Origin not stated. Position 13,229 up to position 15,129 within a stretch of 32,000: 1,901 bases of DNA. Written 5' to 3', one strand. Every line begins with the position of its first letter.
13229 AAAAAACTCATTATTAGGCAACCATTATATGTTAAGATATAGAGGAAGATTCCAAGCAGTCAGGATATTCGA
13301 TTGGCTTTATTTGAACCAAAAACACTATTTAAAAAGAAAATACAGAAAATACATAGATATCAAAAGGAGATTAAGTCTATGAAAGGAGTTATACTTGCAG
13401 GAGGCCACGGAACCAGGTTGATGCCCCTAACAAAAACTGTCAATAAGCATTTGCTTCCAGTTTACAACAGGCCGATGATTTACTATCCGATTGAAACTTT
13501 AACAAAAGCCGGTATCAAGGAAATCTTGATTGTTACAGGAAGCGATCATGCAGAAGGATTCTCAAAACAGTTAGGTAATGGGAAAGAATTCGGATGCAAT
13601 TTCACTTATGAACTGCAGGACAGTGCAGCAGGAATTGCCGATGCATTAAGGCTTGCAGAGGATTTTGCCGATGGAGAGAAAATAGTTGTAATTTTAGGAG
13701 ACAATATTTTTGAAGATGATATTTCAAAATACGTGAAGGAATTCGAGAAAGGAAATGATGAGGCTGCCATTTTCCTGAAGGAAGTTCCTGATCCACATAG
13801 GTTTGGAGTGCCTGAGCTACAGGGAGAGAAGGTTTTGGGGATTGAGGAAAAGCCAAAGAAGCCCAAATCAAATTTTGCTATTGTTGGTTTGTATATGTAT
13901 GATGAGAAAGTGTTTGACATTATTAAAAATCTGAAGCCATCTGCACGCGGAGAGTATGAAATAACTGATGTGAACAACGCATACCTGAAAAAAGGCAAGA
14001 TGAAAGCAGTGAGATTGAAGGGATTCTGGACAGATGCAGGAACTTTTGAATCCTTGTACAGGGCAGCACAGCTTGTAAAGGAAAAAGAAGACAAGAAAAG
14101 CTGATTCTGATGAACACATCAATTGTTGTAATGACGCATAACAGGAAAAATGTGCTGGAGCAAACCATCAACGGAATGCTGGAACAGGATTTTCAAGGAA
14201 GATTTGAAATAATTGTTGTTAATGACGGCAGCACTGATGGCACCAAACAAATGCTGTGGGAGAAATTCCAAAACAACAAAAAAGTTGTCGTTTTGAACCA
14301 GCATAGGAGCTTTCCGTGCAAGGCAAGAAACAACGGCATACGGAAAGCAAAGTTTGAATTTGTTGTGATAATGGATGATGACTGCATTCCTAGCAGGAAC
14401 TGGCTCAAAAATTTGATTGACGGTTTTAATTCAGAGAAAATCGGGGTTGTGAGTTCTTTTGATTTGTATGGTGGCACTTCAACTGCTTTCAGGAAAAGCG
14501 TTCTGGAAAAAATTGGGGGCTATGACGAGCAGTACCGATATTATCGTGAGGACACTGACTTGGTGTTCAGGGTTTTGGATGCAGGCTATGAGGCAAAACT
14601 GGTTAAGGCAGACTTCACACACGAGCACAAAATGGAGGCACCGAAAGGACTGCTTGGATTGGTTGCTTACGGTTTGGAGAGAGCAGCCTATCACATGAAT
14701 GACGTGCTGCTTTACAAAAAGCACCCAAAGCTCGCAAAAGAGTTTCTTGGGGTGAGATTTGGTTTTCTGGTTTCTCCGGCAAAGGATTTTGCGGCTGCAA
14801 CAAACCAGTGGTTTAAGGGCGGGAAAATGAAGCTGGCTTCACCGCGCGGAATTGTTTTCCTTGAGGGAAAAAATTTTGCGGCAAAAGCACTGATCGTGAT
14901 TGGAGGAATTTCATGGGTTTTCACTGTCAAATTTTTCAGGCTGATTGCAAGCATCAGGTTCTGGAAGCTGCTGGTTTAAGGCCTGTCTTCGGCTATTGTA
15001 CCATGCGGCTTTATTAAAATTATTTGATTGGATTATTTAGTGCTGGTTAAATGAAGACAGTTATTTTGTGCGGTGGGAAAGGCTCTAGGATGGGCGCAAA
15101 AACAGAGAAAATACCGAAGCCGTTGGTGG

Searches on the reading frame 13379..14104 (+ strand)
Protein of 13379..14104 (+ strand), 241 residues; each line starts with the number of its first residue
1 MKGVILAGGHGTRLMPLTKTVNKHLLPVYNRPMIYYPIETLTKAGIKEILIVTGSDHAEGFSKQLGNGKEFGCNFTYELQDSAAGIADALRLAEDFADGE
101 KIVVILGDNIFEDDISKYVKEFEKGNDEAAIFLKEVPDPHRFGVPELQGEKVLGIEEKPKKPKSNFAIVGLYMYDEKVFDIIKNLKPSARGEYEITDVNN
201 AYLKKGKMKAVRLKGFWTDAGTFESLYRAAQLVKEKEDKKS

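Call 5: search_protein_families(library=pfam, max_evalue=0.1, proteins=[window:13379-14104:+])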
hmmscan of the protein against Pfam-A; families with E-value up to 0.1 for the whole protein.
window:13379-14104:+ (241 aa): 4 families
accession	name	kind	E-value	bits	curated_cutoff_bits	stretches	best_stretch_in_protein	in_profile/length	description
PF00483.29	NTP_transferase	-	1.3e-65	221.8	21.2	1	2-234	1-243/245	Nucleotidyl transferase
PF12804.13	NTP_transf_3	-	3.8e-14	53.6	27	1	3-132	1-121/160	MobA-like NTP transferase domain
PF02348.25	CTP_transf_3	-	0.0029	17.9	22.6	1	22-128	15-121/217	Cytidylyltransferase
PF01128.25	IspD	-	0.082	13.1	27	0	4-65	4-63/221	2-C-methyl-D-erythritol 4-phosphate cytidylyltransferase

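Call 29: find_homologous_proteins(query=window:13379-14104:+, max_evalue=1e-40)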
Query window:13379-14104:+ (241 aa): 7996 proteins with E <= 1e-40 among 8000 candidates; the best 120 are listed.
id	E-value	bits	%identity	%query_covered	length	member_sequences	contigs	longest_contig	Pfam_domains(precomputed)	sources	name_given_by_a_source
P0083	3.3e-156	536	100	100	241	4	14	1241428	PF00483.30,PF12804.14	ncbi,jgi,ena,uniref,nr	ncbi:MAG: NTP transferase domain-containing protein [Candidatus Diapherotrites archaeon]|uniref:gluc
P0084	4.6e-146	502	94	100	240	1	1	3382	PF00483.30,PF12804.14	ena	-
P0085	1.5e-141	488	92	99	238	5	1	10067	PF00483.30,PF12804.14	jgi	jgi:glucose-1-phosphate thymidylyltransferase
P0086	9.3e-137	472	88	100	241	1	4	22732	PF00483.30,PF12804.14,PF02348.26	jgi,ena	-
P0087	4.5e-135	466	87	100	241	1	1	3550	PF00483.30,PF12804.14,PF02348.26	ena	-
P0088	1.5e-133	461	85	100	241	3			PF00483.30,PF12804.14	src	-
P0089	6.0e-113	394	77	98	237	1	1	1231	PF00483.30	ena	-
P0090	7.0e-112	391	74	100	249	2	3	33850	PF00483.30,PF12804.14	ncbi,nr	ncbi:MAG: sugar phosphate nucleotidyltransferase [Candidatus Diapherotrites archaeon]|nr:NTP transfe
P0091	2.5e-111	389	73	100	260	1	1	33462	PF00483.30,PF12804.14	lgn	-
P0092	8.5e-110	384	73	98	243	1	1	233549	PF00483.30,PF12804.14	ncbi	ncbi:MAG: sugar phosphate nucleotidyltransferase [Candidatus Diapherotrites archaeon]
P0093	2.4e-108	379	71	98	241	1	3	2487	PF00483.30,PF12804.14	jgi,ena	-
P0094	2.0e-107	376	70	95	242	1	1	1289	PF00483.30,PF12804.14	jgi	jgi:glucose-1-phosphate thymidylyltransferase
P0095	5.1e-107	375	72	99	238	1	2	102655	PF00483.30,PF12804.14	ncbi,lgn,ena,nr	ncbi:MAG: sugar phosphate nucleotidyltransferase [Candidatus Micrarchaeota archaeon]|nr:NTP transfer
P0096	4.1e-106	372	71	98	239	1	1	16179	PF00483.30,PF12804.14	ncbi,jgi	-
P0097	8.3e-106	371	71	99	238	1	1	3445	PF00483.30,PF12804.14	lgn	-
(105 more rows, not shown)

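Call 30: find_encoding_contigs(protein=P0086, flank=10000, max_places=3)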
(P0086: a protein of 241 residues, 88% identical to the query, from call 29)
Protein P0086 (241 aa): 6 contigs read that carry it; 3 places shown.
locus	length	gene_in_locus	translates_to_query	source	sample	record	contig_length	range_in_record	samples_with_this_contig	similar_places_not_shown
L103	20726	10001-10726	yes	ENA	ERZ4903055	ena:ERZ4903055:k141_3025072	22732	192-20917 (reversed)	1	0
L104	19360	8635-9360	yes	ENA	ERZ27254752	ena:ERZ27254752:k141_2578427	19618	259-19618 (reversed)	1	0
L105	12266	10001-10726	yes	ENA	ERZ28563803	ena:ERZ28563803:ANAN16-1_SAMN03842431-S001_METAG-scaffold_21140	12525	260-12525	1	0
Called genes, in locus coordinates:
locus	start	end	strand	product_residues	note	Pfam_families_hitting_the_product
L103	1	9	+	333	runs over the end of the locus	PF01073:3Beta_HSD, PF01370:Epimerase, PF02719:Polysacc_synt_2, PF04321:RmlD_sub_bind, PF16363:GDP_Man_Dehyd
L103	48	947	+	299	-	PF01073:3Beta_HSD, PF01370:Epimerase, PF04321:RmlD_sub_bind, PF16363:GDP_Man_Dehyd, PF13460:NAD_binding_10 (weak), PF02719:Polysacc_synt_2, PF07993:NAD_binding_4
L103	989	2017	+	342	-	PF01073:3Beta_HSD, PF01370:Epimerase, PF02719:Polysacc_synt_2 (faint), PF04321:RmlD_sub_bind (weak), PF07993:NAD_binding_4, PF08659:KR (weak), PF13460:NAD_binding_10 (weak), PF16363:GDP_Man_Dehyd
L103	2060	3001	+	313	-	PF01073:3Beta_HSD, PF01370:Epimerase, PF02719:Polysacc_synt_2, PF04321:RmlD_sub_bind (weak), PF05368:NmrA (faint), PF07993:NAD_binding_4 (faint), PF13460:NAD_binding_10, PF16363:GDP_Man_Dehyd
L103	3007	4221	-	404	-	PF08421:Methyltransf_13, PF13489:Methyltransf_23, PF08241:Methyltransf_11 (weak), PF08242:Methyltransf_12, PF08484:Methyltransf_14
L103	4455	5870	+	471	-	PF08421:Methyltransf_13, PF13489:Methyltransf_23, PF08241:Methyltransf_11, PF08242:Methyltransf_12, PF13649:Methyltransf_25 (weak), PF08484:Methyltransf_14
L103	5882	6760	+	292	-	PF01073:3Beta_HSD, PF01118:Semialdhyde_dh (faint), PF01370:Epimerase, PF04321:RmlD_sub_bind, PF16363:GDP_Man_Dehyd, PF02719:Polysacc_synt_2, PF07993:NAD_binding_4 (weak)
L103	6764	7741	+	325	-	PF00535:Glycos_transf_2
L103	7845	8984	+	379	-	PF13439:Glyco_transf_4, PF13579:Glyco_trans_4_4, PF00534:Glycos_transf_1, PF13692:Glyco_trans_1_4, PF13524:Glyco_trans_1_2 (weak)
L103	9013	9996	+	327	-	PF01073:3Beta_HSD, PF01370:Epimerase, PF02719:Polysacc_synt_2, PF04321:RmlD_sub_bind, PF07993:NAD_binding_4, PF13460:NAD_binding_10, PF16363:GDP_Man_Dehyd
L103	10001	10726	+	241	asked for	PF00483:NTP_transferase, PF12804:NTP_transf_3, PF02348:CTP_transf_3 (weak)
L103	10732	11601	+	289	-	PF00535:Glycos_transf_2, PF10111:Glyco_tranf_2_2, PF13506:Glyco_transf_21 (faint), PF13632:Glyco_trans_2_3 (faint), PF13641:Glyco_tranf_2_3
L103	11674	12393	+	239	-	PF00483:NTP_transferase, PF12804:NTP_transf_3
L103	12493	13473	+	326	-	PF01073:3Beta_HSD, PF01370:Epimerase, PF02719:Polysacc_synt_2, PF04321:RmlD_sub_bind, PF05368:NmrA, PF16363:GDP_Man_Dehyd, PF07993:NAD_binding_4, PF13460:NAD_binding_10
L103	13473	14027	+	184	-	PF13489:Methyltransf_23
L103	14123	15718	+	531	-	PF02310:B12-binding, PF04055:Radical_SAM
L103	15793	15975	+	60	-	-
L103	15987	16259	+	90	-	PF05016:ParE_toxin (weak)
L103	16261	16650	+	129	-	-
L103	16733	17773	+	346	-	PF00535:Glycos_transf_2, PF10111:Glyco_tranf_2_2, PF13506:Glyco_transf_21, PF13641:Glyco_tranf_2_3, PF13632:Glyco_trans_2_3 (weak)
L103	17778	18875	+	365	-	PF13439:Glyco_transf_4, PF13579:Glyco_trans_4_4, PF20706:GT4-conflict (weak), PF00534:Glycos_transf_1, PF13692:Glyco_trans_1_4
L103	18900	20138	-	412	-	PF01566:Nramp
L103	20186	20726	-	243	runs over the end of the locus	?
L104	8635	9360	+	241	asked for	PF00483:NTP_transferase, PF12804:NTP_transf_3, PF02348:CTP_transf_3 (weak)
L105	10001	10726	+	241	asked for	PF00483:NTP_transferase, PF12804:NTP_transf_3, PF02348:CTP_transf_3 (weak)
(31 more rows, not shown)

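Call 31: find_encoding_contigs(protein=P0085, flank=10000, max_places=2)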
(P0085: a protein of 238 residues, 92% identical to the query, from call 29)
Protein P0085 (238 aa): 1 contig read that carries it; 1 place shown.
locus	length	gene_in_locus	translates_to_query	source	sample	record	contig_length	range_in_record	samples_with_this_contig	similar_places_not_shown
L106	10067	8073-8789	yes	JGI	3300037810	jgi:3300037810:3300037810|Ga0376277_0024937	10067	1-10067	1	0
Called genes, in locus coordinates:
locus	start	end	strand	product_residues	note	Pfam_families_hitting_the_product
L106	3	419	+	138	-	?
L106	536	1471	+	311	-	PF04321:RmlD_sub_bind, PF01073:3Beta_HSD, PF01370:Epimerase, PF02719:Polysacc_synt_2, PF16363:GDP_Man_Dehyd, PF07993:NAD_binding_4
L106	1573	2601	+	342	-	PF01073:3Beta_HSD, PF01370:Epimerase, PF02719:Polysacc_synt_2, PF04321:RmlD_sub_bind (weak), PF07993:NAD_binding_4, PF08659:KR, PF16363:GDP_Man_Dehyd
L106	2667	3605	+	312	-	PF01073:3Beta_HSD, PF01370:Epimerase, PF02719:Polysacc_synt_2, PF04321:RmlD_sub_bind (weak), PF05368:NmrA (weak), PF07993:NAD_binding_4 (faint), PF13460:NAD_binding_10, PF16363:GDP_Man_Dehyd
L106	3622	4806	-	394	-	PF08421:Methyltransf_13, PF13489:Methyltransf_23, PF08242:Methyltransf_12, PF08484:Methyltransf_14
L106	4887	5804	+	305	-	PF00535:Glycos_transf_2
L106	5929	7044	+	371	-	PF13439:Glyco_transf_4, PF13579:Glyco_trans_4_4, PF00534:Glycos_transf_1, PF13692:Glyco_trans_1_4, PF13524:Glyco_trans_1_2 (weak)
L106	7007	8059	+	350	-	PF01073:3Beta_HSD, PF01370:Epimerase, PF02719:Polysacc_synt_2, PF04321:RmlD_sub_bind, PF05368:NmrA (weak), PF07993:NAD_binding_4, PF13460:NAD_binding_10, PF16363:GDP_Man_Dehyd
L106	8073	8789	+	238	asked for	PF00483:NTP_transferase, PF12804:NTP_transf_3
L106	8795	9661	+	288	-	PF00535:Glycos_transf_2, PF10111:Glyco_tranf_2_2 (weak), PF13641:Glyco_tranf_2_3, PF13506:Glyco_transf_21 (weak), PF13632:Glyco_trans_2_3 (faint)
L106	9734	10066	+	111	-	?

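Call 32: find_encoding_contigs(protein=P0084, flank=10000, max_places=2)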
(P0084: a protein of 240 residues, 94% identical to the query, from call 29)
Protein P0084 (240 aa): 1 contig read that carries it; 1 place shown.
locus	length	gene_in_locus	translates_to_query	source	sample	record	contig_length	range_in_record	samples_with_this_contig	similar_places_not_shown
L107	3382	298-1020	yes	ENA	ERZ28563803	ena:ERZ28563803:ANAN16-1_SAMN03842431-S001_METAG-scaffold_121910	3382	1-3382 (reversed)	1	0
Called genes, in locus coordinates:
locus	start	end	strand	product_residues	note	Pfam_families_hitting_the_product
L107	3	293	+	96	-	?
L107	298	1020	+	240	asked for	PF00483:NTP_transferase, PF12804:NTP_transf_3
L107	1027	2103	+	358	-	PF00587:tRNA-synt_2b, PF03129:HGTP_anticodon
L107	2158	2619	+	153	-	PF03449:GreA_GreB_N, PF01272:GreA_GreB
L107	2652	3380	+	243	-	?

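Call 34: find_encoding_contigs(protein=P0087, flank=6000, max_places=2)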
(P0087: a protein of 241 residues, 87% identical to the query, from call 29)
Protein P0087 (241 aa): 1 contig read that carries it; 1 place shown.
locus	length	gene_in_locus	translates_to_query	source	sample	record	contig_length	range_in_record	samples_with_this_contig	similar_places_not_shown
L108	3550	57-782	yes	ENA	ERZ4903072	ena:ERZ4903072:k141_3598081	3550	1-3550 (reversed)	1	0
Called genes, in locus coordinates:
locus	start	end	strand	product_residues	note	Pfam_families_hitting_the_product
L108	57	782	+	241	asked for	PF00483:NTP_transferase, PF12804:NTP_transf_3, PF02348:CTP_transf_3 (faint)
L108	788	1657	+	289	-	PF00535:Glycos_transf_2, PF10111:Glyco_tranf_2_2, PF13506:Glyco_transf_21 (faint), PF13632:Glyco_trans_2_3 (faint), PF13641:Glyco_tranf_2_3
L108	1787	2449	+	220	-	PF00483:NTP_transferase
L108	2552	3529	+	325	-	PF01073:3Beta_HSD, PF01370:Epimerase, PF02719:Polysacc_synt_2, PF04321:RmlD_sub_bind, PF05368:NmrA, PF07993:NAD_binding_4, PF16363:GDP_Man_Dehyd, PF13460:NAD_binding_10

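Call 35: find_encoding_contigs(protein=P0090, flank=7000, max_places=2)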
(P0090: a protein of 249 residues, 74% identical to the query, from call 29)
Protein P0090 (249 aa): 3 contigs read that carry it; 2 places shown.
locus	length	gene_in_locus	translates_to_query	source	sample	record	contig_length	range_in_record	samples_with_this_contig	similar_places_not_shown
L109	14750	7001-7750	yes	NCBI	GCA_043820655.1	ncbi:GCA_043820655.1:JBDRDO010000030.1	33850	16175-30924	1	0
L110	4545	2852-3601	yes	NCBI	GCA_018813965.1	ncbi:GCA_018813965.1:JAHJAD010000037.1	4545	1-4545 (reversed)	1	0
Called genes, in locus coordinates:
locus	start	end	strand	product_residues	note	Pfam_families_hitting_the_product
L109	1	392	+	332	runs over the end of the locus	PF01073:3Beta_HSD, PF01370:Epimerase, PF02719:Polysacc_synt_2, PF03435:Sacchrp_dh_NADP (weak), PF04321:RmlD_sub_bind, PF16363:GDP_Man_Dehyd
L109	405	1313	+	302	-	PF01370:Epimerase, PF04321:RmlD_sub_bind, PF01073:3Beta_HSD, PF13460:NAD_binding_10 (weak), PF16363:GDP_Man_Dehyd, PF02719:Polysacc_synt_2, PF07993:NAD_binding_4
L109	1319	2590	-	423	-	PF01593:Amino_oxidase, PF13450:NAD_binding_8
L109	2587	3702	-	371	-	PF13439:Glyco_transf_4, PF13579:Glyco_trans_4_4, PF00534:Glycos_transf_1, PF13692:Glyco_trans_1_4, PF13524:Glyco_trans_1_2 (weak)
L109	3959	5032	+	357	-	PF04055:Radical_SAM, PF13186:SPASM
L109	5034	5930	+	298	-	PF00535:Glycos_transf_2, PF13641:Glyco_tranf_2_3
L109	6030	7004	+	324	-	PF00106:adh_short (faint), PF01073:3Beta_HSD, PF01370:Epimerase, PF02719:Polysacc_synt_2, PF04321:RmlD_sub_bind, PF13460:NAD_binding_10, PF16363:GDP_Man_Dehyd, PF07993:NAD_binding_4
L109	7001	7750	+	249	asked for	PF00483:NTP_transferase, PF12804:NTP_transf_3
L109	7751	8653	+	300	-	PF00535:Glycos_transf_2, PF10111:Glyco_tranf_2_2 (weak), PF13641:Glyco_tranf_2_3, PF13632:Glyco_trans_2_3 (weak), PF02709:Glyco_transf_7C (weak)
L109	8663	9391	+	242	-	PF00483:NTP_transferase, PF12804:NTP_transf_3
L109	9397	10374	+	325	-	PF04321:RmlD_sub_bind, PF05368:NmrA (weak), PF01073:3Beta_HSD, PF01370:Epimerase, PF02719:Polysacc_synt_2, PF07993:NAD_binding_4, PF13460:NAD_binding_10, PF16363:GDP_Man_Dehyd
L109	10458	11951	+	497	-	PF02310:B12-binding, PF04055:Radical_SAM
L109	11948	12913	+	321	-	PF00535:Glycos_transf_2, PF10111:Glyco_tranf_2_2, PF13641:Glyco_tranf_2_3, PF13632:Glyco_trans_2_3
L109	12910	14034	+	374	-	PF13439:Glyco_transf_4, PF13579:Glyco_trans_4_4, PF20706:GT4-conflict, PF00534:Glycos_transf_1, PF13692:Glyco_trans_1_4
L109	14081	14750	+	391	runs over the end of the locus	PF13439:Glyco_transf_4, PF13579:Glyco_trans_4_4, PF20706:GT4-conflict, PF00534:Glycos_transf_1, PF13692:Glyco_trans_1_4, PF13524:Glyco_trans_1_2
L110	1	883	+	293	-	PF04055:Radical_SAM, PF13186:SPASM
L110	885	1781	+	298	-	PF00535:Glycos_transf_2, PF13641:Glyco_tranf_2_3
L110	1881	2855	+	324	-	PF00106:adh_short (faint), PF01073:3Beta_HSD, PF01370:Epimerase, PF02719:Polysacc_synt_2, PF04321:RmlD_sub_bind, PF13460:NAD_binding_10, PF16363:GDP_Man_Dehyd, PF07993:NAD_binding_4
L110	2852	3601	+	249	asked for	PF00483:NTP_transferase, PF12804:NTP_transf_3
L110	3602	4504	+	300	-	PF00535:Glycos_transf_2, PF10111:Glyco_tranf_2_2 (weak), PF13641:Glyco_tranf_2_3, PF13632:Glyco_trans_2_3 (weak), PF02709:Glyco_transf_7C (weak)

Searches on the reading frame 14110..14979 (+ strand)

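Call 5: search_protein_families(library=pfam, max_evalue=0.1, proteins=[window:14110-14979:+])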
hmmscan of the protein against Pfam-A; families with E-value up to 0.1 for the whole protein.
window:14110-14979:+ (289 aa): 9 families
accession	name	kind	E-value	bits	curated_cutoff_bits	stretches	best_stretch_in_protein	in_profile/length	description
PF00535.33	Glycos_transf_2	-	6.3e-30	104.8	23.3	1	4-140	1-141/168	Glycosyl transferase family 2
PF13641.12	Glyco_tranf_2_3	-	1e-19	71.9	27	1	3-114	3-119/230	Glycosyltransferase like family 2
PF10111.15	Glyco_tranf_2_2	-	1.3e-12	48.2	27.3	2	5-103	4-103/276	Glycosyltransferase like family 2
PF13506.12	Glyco_transf_21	-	8.5e-08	32.3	21.7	2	74-120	23-69/174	Glycosyl transferase family 21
PF02709.20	Glyco_transf_7C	-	3.9e-06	26.9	23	1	111-172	10-72/78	N-terminal domain of galactosyltransferase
PF13632.12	Glyco_trans_2_3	-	0.00053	20.3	27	1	95-173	40-124/198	Glycosyl transferase family group 2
PF13712.12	Glyco_tranf_2_5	-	0.0027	17.9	27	1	66-114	39-88/210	Glycosyltransferase like family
PF13704.12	Glyco_tranf_2_4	-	0.0031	18.4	27.5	1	11-74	2-58/98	Glycosyl transferase family 2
PF13896.12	Glyco_transf_49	-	0.065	13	27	0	56-109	104-158/329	Glycosyl-transferase for dystroglycan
